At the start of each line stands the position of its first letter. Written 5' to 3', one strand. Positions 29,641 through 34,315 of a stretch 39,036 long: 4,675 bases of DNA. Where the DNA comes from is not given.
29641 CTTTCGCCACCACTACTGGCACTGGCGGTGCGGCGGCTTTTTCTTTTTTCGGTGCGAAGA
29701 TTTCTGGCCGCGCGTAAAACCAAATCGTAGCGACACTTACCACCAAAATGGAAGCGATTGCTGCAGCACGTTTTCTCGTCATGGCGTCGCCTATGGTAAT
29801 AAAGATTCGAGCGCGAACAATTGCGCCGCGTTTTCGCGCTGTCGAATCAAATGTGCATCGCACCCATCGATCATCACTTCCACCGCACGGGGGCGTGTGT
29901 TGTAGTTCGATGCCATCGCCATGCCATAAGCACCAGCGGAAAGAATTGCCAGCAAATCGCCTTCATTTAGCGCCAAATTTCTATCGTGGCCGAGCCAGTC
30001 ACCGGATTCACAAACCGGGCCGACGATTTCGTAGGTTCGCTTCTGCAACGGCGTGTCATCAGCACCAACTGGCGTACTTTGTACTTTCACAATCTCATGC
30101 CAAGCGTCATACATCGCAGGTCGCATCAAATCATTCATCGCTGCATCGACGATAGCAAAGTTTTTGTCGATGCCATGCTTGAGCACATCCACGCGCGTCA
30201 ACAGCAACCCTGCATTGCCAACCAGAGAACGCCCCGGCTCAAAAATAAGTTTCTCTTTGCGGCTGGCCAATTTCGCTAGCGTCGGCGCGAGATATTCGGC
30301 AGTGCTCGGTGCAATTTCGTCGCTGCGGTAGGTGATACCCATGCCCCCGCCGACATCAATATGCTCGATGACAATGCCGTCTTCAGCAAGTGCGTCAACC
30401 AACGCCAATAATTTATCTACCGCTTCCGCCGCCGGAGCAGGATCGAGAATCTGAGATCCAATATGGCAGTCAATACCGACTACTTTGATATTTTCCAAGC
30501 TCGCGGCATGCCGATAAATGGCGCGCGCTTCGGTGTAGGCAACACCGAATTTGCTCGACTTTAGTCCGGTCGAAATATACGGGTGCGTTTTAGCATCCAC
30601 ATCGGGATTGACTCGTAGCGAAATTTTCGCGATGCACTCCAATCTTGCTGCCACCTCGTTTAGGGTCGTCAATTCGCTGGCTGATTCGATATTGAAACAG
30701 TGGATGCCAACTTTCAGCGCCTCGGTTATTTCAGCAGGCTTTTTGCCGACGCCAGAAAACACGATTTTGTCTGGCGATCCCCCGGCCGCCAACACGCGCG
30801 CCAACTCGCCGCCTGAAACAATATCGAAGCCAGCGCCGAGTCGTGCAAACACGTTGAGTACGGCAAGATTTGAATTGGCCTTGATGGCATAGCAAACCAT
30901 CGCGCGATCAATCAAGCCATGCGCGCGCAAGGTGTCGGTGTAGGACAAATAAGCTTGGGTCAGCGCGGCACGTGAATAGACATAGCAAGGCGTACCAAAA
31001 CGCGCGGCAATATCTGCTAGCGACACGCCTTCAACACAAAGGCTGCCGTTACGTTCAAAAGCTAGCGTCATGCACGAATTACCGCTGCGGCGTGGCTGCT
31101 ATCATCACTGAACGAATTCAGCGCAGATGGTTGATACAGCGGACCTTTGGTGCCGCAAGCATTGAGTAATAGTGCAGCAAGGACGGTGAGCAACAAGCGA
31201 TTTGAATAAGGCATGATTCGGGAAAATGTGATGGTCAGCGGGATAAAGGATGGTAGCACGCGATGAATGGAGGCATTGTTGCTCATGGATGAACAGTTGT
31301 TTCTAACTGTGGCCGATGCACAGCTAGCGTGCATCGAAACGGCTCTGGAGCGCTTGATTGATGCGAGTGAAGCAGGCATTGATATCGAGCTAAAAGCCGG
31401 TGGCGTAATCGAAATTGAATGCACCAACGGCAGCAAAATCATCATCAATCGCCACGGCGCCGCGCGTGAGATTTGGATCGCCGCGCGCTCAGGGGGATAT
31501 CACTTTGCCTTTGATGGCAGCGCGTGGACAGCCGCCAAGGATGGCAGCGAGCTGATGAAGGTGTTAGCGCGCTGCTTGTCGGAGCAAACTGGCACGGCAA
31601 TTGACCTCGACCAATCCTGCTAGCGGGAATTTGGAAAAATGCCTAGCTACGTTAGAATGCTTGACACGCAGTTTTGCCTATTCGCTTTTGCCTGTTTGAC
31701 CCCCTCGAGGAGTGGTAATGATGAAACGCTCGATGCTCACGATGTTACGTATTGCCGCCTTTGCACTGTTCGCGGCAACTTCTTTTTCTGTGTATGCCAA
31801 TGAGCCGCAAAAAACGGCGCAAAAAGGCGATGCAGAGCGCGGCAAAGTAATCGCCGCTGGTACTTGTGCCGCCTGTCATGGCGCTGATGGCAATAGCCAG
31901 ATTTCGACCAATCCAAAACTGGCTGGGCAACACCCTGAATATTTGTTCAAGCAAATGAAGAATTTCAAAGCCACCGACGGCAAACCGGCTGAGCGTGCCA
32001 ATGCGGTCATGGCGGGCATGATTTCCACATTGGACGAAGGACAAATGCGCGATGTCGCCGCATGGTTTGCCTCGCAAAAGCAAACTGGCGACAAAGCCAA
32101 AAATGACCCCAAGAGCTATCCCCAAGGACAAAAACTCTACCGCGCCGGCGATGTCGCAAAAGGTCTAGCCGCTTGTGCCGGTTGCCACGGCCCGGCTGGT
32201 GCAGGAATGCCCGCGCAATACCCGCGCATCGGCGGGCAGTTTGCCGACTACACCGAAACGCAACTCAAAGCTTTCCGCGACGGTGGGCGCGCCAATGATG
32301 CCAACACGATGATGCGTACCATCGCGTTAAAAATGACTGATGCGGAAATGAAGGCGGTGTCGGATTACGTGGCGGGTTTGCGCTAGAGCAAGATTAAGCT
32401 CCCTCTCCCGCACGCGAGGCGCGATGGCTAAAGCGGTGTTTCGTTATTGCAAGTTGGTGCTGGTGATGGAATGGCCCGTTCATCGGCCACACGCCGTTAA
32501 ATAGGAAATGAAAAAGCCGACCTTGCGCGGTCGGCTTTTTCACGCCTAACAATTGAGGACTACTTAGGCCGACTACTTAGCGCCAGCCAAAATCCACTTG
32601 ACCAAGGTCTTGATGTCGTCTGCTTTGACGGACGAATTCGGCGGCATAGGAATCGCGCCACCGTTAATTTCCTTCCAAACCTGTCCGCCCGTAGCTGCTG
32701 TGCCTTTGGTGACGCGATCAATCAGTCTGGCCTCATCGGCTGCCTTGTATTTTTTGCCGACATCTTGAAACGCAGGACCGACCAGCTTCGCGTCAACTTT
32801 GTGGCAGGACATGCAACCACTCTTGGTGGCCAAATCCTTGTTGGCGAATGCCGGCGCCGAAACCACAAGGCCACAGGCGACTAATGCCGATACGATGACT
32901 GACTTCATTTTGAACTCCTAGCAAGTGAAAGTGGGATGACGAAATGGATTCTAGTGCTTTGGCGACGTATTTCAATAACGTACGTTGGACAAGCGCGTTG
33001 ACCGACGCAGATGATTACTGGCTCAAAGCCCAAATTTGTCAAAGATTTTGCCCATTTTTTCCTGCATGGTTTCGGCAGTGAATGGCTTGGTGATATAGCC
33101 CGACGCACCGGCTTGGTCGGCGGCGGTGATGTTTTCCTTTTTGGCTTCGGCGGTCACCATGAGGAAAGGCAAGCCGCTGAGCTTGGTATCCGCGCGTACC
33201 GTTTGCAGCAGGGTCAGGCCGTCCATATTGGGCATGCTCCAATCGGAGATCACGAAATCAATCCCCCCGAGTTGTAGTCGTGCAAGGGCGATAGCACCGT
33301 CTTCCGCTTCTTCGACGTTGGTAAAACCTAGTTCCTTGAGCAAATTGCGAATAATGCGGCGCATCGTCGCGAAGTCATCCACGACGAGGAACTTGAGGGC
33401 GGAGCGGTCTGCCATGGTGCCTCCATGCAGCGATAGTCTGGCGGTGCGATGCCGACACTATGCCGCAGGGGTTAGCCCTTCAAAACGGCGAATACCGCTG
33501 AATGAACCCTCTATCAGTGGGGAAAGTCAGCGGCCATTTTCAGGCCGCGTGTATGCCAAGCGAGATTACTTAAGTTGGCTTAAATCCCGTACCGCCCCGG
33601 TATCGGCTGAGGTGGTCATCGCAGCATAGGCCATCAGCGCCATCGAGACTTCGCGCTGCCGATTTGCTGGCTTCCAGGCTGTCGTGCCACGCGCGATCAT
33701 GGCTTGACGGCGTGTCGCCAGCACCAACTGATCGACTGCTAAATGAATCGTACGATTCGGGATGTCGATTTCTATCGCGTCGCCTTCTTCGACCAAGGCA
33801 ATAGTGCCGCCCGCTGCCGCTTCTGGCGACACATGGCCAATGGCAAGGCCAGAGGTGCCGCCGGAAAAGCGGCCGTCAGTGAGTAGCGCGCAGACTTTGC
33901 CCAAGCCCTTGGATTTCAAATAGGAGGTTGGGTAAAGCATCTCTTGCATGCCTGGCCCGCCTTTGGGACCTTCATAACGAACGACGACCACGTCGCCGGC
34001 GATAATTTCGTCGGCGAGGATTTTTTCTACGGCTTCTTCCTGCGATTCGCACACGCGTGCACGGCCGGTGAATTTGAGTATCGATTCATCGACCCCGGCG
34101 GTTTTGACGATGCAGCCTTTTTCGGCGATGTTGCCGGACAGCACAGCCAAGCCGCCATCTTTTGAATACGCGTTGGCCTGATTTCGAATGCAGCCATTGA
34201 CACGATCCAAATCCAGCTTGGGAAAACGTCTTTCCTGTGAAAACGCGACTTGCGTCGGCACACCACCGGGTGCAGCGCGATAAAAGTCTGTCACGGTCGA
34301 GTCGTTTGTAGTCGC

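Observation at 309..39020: Hyper-abundant ~25-bp motif (TTRAC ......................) scattered through genes and spacers on both strands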

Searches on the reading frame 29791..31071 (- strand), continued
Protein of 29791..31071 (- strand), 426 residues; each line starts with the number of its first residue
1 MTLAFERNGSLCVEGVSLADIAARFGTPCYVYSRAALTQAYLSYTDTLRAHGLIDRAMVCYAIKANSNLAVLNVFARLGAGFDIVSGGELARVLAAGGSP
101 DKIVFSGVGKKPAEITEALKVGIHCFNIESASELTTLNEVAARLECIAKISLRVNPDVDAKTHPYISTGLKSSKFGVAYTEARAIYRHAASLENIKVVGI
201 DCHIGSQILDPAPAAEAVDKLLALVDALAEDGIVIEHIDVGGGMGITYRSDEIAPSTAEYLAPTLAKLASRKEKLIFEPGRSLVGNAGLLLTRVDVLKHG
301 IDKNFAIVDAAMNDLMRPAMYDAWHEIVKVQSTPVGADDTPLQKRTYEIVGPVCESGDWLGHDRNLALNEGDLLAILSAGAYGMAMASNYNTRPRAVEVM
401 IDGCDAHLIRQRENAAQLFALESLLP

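Call 35: find_encoding_contigs(protein=P0004, flank=10000, max_places=1)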
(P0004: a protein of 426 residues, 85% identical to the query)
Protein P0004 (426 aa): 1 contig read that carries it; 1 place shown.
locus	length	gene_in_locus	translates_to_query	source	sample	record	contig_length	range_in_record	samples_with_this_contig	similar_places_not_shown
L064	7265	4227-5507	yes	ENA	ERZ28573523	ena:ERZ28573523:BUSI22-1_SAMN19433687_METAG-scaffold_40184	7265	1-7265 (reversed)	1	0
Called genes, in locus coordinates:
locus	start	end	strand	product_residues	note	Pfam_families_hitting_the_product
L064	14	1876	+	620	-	PF00920:ILVD_EDD_N, PF24877:ILV_EDD_C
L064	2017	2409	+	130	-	PF00072:Response_reg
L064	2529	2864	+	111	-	PF00034:Cytochrom_C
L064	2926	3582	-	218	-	PF00034:Cytochrom_C, PF13442:Cytochrome_CBB3 (weak), PF00034:Cytochrom_C, PF13442:Cytochrome_CBB3 (weak)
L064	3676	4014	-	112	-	PF01491:Frataxin_Cyay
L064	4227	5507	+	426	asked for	PF00278:Orn_DAP_Arg_deC, PF02784:Orn_Arg_deC_N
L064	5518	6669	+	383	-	PF25919:BSH_CusB (faint), PF25954:Beta-barrel_RND_2 (faint), PF25917:BSH_RND, PF25973:BSH_CzcB (weak), PF25944:Beta-barrel_RND, PF25967:RND-MFP_C, PF25989:YknX_C, PF25975:CzcB_C (faint)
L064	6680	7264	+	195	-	?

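Call 66: find_encoding_contigs(protein=P0014, flank=10000, max_places=1)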
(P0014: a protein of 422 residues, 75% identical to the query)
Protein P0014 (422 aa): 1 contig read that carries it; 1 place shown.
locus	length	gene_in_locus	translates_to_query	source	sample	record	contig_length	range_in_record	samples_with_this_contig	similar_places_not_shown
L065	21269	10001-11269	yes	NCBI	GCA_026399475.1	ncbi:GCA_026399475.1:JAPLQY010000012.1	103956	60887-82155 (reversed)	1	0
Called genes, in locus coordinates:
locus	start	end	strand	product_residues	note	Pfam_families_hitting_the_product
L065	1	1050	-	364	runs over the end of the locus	PF00465:Fe-ADH (weak), PF13685:Fe-ADH_2, PF01761:DHQ_synthase, PF24621:DHQS_C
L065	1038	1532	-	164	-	PF01202:SKI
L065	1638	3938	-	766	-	PF11741:AMIN, PF03958:Secretin_N, PF00263:Secretin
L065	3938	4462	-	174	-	PF04351:PilP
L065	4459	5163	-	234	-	PF04350:PilO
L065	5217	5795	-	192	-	PF05137:PilN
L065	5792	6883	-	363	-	PF11104:PilM_2, PF14450:FtsA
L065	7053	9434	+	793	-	PF00912:Transgly, PF17092:PCB_OB, PF00905:Transpeptidase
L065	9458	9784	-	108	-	PF01491:Frataxin_Cyay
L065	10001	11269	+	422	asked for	PF00278:Orn_DAP_Arg_deC, PF01168:Ala_racemase_N (weak), PF02784:Orn_Arg_deC_N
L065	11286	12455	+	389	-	PF25917:BSH_RND, PF25973:BSH_CzcB (weak), PF25876:HH_MFP_RND, PF25944:Beta-barrel_RND, PF25954:Beta-barrel_RND_2, PF25967:RND-MFP_C, PF25989:YknX_C (weak)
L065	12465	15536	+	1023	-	PF00873:ACR_tran, PF03176:MMPL (weak), PF02355:SecD_SecF_C (faint)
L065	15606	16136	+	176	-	PF20327:DUF6622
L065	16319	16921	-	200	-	PF01323:DSBA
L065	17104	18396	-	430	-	PF03952:Enolase_N, PF00113:Enolase_C, PF13378:MR_MLE_C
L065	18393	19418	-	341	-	PF01636:APH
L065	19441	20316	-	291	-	PF03547:Mem_trans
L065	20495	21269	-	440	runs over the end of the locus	PF00493:MCM (faint), PF00004:AAA (weak), PF07728:AAA_5 (faint), PF13401:AAA_22 (faint), PF07724:AAA_2, PF00004:AAA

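Call 67: find_encoding_contigs(protein=P0005, flank=10000, max_places=1)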
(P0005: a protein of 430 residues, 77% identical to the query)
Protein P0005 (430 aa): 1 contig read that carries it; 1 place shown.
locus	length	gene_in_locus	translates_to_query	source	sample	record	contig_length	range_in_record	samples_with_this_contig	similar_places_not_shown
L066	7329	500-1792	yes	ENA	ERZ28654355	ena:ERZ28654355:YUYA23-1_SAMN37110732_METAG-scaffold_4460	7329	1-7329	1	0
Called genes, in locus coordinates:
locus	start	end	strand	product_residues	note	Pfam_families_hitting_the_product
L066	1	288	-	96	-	?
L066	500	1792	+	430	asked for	PF00278:Orn_DAP_Arg_deC, PF02784:Orn_Arg_deC_N, PF01168:Ala_racemase_N (weak)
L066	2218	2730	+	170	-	PF04608:PgpA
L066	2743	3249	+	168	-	PF02464:CinA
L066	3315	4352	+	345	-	PF00154:RecA_N, PF06745:ATPase (weak), PF08423:Rad51 (faint), PF27531:MT3502_N (weak), PF21096:RecA_C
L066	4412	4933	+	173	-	PF21982:RecX_HTH1, PF02631:RecX_HTH2, PF21981:RecX_HTH3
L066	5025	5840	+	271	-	PF00005:ABC_tran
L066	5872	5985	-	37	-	-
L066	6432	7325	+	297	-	PF04963:Sigma54_CBD, PF04552:Sigma54_DBD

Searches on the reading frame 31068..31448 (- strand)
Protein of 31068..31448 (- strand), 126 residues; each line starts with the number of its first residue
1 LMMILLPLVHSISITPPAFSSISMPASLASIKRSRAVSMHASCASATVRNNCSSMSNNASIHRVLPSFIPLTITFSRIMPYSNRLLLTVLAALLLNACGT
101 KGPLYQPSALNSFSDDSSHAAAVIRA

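Call 10: search_protein_families(library=ncbifam, proteins=[window:31068-31448:-], max_evalue=0.00001)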
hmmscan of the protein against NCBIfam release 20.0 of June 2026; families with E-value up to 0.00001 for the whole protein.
window:31068-31448:- (126 aa): 1 family
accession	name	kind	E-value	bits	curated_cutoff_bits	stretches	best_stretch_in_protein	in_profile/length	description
NF047847.2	SS_mature_LptM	equivalog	2.7e-08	33.8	27.7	1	79-108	1-30/31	LPS translocon maturation chaperone LptM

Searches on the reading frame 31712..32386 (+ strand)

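Call 10: search_protein_families(library=ncbifam, proteins=[window:31712-32386:+], max_evalue=0.00001)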
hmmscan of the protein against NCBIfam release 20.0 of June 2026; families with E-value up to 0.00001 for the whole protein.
window:31712-32386:+ (224 aa): 4 families
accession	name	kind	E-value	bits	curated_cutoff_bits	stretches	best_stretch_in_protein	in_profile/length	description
NF049874.1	PdsA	exception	1.6e-16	60.8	330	1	49-222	25-196/198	periplasmic diheme shuttle PdsA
TIGR00782.1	ccoP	equivalog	5.9e-12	45.5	179.95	1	20-223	88-281/285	cytochrome-c oxidase, cbb3-type subunit III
NF050122.1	bc1_QcrC_actin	exception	7.5e-08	32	200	1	18-185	14-177/253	cytochrome bc1 complex diheme cytochrome c subunit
NF045774.1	cytochro_C551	exception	3.7e-07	30.1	118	0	4-123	1-110/110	cytochrome c551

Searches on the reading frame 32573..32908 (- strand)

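Call 10: search_protein_families(library=ncbifam, proteins=[window:32573-32908:-], max_evalue=0.00001)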
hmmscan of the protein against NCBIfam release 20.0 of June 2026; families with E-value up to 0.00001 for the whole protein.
window:32573-32908:- (111 aa): 1 family
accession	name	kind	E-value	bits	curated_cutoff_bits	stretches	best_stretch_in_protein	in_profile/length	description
NF045774.1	cytochro_C551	exception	9.5e-06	25.5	118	0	28-64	46-83/110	cytochrome c551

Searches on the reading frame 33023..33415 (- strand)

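Call 10: search_protein_families(library=ncbifam, proteins=[window:33023-33415:-], max_evalue=0.00001)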
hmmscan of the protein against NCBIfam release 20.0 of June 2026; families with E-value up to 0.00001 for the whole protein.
window:33023-33415:- (130 aa): 87 families (the best 25 are shown)
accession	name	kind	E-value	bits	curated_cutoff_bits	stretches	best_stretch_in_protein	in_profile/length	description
NF007901.0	PRK10610.1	equivalog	1.3e-64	216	189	1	1-130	1-129/129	chemotaxis response regulator CheY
NF008099.0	PRK10841.1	equivalog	1.5e-19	69.3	920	1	4-122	822-937/949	two-component system sensor histidine kinase RcsC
NF041866.1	EpsW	equivalog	1.2e-18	66.9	200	1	9-124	8-124/131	exopolysaccharide biosynthesis response regulator EpsW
NF011874.0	PRK15347.1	equivalog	5.7e-18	64.4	852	1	7-120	691-805/921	two component system sensor kinase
TIGR02154.1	PhoB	equivalog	3.3e-17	62.6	296.2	1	8-117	4-112/226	phosphate regulon transcriptional regulator PhoB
NF045944.1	ResRegRpaBCyano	equivalog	1.2e-16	60.8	330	1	10-126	1-113/229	response regulator transcription factor RpaB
NF041367.1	CheY_Halo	equivalog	2.6e-16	60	200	1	10-123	2-112/114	chemotaxis protein CheY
NF001965.0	PRK00742.1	subfamily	3.1e-16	59.5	293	1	6-120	3-119/357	chemotaxis-specific protein-glutamate methyltransferase CheB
NF041733.1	resp_reg_CseB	equivalog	1.7e-15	57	350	1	9-119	3-109/228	two-component system response regulator CseB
NF040689.1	MtrAB_MtrA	equivalog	6.1e-15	55.2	300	1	10-117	2-105/219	MtrAB system response regulator MtrA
NF008318.0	PRK11107.1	equivalog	1.1e-14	53.5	890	1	3-120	664-780/920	two-component sensor histidine kinase BarA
NF007546.0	PRK10161.1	equivalog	1.4e-14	54.2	471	1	7-119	3-114/229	phosphate response regulator transcription factor PhoB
NF007135.0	PRK09581.1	equivalog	1.8e-14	53.4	474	1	8-113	4-108/457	PleD family two-component system response regulator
NF052596.1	RR_EAL_PvrR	equivalog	2.4e-14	52.8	580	1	6-118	3-118/398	response regulator cyclic di-GMP phosphodiesterase PvrR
TIGR01818.1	ntrC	equivalog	3.3e-14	52.6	558.6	1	10-114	2-103/463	nitrogen regulation protein NR(I)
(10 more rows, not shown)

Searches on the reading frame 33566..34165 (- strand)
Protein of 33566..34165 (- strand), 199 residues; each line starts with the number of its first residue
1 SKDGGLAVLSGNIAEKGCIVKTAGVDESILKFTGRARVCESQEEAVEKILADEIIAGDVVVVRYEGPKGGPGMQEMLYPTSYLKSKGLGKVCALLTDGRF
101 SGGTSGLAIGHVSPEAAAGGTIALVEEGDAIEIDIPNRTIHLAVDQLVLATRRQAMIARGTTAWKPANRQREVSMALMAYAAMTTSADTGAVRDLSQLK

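Call 82: search_solved_structures(query=window:33566-34165:-, show_alignments=3, max_evalue=1e-10)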
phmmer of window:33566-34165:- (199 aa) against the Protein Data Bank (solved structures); distinct sequences matched with E-value up to 1e-10: 18.
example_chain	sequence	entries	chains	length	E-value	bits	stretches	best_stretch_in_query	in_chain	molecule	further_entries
6nte_A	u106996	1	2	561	1.3e-48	168.3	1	3-195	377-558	Dihydroxy-acid dehydratase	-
6ovt_A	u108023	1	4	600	3.3e-42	147.5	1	3-155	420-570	Dihydroxy-acid dehydratase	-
5ym0_A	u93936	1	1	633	5e-36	127.3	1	3-155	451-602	Dihydroxy-acid dehydratase, chloroplastic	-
8ikz_A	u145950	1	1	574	8.7e-36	126.5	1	3-155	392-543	Dihydroxy-acid dehydratase, chloroplastic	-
9l8r_A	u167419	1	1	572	2.3e-35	125.1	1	3-154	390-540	Dihydroxy-acid dehydratase, chloroplastic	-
5ze4_A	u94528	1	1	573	2.4e-35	125.1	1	3-154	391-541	Dihydroxy-acid dehydratase, chloroplastic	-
8hs0_A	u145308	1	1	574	2.4e-35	125.1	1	3-154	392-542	Dihydroxy-acid dehydratase, chloroplastic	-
9jpi_A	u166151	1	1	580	2.4e-35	125.1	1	3-154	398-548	Dihydroxy-acid dehydratase, chloroplastic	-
9jsq_A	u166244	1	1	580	2.4e-35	125.1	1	3-154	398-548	Dihydroxy-acid dehydratase, chloroplastic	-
8imu_A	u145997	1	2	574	5.2e-35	124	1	3-154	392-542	Dihydroxy-acid dehydratase, chloroplastic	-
9ix7_A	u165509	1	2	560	2e-33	118.8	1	3-155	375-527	dihydroxy-acid dehydratase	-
8ej0_A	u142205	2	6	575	3e-25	92.2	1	3-158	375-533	Dihydroxyacid dehydratase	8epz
9evv_A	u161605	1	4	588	6.6e-25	91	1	3-191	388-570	L-arabinonate dehydratase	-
5j83_A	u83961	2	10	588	6.6e-25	91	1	3-191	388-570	Dihydroxyacid dehydratase/phosphogluconate dehydratase | Dihydroxy-acid dehydratase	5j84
5j85_A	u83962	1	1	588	1.7e-24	89.7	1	3-191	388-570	Dihydroxyacid dehydratase/phosphogluconate dehydratase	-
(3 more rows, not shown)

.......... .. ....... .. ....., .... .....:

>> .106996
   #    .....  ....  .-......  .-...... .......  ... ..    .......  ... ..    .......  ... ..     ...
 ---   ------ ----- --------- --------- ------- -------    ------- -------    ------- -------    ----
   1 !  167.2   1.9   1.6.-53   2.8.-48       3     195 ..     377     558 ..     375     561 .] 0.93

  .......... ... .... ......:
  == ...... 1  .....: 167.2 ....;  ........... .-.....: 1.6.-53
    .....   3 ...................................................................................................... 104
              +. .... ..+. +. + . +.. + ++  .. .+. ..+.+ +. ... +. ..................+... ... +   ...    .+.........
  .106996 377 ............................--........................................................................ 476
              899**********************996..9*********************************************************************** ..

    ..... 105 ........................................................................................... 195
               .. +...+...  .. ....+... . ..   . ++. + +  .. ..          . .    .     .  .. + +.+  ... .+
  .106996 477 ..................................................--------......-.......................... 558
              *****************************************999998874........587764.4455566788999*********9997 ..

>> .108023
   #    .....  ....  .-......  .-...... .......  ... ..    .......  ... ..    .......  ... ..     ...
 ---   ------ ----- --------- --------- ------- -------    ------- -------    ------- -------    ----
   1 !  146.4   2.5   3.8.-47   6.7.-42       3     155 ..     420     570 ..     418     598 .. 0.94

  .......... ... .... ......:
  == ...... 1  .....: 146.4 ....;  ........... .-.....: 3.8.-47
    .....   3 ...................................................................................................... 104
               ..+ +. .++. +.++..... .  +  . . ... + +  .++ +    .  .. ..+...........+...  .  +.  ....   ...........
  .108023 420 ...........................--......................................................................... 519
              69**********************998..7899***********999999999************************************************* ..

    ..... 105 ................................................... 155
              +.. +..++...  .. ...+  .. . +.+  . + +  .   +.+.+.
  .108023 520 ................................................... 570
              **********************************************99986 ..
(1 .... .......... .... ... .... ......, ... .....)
